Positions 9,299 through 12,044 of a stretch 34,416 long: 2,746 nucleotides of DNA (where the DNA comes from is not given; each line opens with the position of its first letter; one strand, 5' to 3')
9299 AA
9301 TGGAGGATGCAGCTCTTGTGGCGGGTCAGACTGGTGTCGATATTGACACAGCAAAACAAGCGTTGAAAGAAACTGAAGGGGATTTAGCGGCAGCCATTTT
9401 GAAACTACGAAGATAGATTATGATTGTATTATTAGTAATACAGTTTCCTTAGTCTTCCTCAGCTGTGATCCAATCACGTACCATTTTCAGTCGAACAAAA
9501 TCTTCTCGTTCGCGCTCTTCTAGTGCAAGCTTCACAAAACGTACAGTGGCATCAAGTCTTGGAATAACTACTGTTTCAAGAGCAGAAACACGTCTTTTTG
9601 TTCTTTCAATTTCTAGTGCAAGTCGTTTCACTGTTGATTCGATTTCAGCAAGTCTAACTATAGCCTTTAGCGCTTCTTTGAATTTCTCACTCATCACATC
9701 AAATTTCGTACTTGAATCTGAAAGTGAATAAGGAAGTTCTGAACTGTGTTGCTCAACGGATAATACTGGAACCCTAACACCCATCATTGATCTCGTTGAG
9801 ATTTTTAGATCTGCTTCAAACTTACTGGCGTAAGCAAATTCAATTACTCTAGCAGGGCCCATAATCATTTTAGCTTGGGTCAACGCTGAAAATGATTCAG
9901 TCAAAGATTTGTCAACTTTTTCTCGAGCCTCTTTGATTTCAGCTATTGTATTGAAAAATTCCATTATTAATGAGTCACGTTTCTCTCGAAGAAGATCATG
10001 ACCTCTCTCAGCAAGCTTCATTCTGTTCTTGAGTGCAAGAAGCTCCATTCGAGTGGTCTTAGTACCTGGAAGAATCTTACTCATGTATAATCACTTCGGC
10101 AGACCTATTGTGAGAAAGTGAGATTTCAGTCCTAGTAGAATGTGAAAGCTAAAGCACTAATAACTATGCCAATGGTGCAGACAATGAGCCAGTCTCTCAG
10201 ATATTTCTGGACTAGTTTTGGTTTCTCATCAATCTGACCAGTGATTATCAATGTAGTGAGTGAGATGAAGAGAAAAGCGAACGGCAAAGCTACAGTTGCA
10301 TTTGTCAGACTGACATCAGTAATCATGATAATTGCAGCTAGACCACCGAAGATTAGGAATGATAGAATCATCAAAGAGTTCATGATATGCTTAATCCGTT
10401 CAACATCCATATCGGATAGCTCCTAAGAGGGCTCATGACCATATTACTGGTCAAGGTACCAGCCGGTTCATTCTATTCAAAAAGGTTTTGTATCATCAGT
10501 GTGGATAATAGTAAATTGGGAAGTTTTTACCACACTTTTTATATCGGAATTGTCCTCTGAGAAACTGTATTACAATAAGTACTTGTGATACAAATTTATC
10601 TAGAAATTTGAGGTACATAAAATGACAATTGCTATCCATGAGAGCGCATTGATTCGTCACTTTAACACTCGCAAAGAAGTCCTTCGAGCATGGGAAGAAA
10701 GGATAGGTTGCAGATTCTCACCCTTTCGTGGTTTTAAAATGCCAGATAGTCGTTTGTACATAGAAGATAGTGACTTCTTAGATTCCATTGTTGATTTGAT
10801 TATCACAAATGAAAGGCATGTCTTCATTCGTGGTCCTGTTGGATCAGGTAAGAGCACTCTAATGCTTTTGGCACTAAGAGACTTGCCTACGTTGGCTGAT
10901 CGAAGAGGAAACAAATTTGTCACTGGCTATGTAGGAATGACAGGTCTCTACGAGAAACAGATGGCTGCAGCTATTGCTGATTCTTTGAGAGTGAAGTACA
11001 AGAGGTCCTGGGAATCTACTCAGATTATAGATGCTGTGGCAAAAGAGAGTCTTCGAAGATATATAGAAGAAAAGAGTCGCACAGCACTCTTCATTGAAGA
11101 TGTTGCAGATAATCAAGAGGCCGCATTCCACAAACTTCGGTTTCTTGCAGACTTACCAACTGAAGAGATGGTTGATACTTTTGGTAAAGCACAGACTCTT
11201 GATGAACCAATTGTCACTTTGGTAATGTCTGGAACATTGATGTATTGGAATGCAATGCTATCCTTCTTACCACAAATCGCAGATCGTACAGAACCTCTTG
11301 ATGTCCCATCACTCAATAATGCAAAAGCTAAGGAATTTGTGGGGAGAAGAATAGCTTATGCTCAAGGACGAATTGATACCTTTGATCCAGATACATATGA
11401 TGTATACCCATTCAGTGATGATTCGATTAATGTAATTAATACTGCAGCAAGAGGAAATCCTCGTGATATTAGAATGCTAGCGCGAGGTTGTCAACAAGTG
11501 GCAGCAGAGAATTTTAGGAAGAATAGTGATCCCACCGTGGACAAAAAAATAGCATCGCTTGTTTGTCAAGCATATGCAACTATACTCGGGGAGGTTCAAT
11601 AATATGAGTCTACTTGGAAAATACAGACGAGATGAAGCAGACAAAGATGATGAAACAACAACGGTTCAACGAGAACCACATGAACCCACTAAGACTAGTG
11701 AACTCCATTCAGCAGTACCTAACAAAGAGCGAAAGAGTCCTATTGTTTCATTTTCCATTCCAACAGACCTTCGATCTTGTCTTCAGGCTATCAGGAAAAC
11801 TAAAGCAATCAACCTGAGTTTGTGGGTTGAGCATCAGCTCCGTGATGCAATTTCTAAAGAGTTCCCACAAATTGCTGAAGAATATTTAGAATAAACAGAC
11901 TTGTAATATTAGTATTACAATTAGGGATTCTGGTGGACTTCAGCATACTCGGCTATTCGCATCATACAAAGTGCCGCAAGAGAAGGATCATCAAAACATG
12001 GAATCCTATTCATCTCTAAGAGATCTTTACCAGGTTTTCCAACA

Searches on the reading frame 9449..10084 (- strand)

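Call 12: search_protein_families(library=pfam, proteins=[window:9449-10084:-])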
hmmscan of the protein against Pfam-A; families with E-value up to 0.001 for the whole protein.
window:9449-10084:- (211 aa): 1 family
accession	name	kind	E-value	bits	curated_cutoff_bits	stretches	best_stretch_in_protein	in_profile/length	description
PF01813.22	ATP-synt_D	-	5.2e-60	203.1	25.7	1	14-203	1-195/196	ATP synthase subunit D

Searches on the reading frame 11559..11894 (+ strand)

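Call 26: search_protein_families(library=pfam, proteins=[window:11559-11894:+], max_evalue=10)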
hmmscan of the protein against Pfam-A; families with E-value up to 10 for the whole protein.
window:11559-11894:+ (111 aa): 1 family
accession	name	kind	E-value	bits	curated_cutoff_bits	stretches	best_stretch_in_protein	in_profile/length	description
PF21730.2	Vma22_CCDC115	-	0.025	15.4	28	1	25-76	82-138/143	Vma22/CCDC115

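Call 49: search_protein_families(library=ncbifam, proteins=[window:11559-11894:+], max_evalue=0.001)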
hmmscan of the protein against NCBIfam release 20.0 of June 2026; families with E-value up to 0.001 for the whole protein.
window:11559-11894:+ (111 aa): 0 families
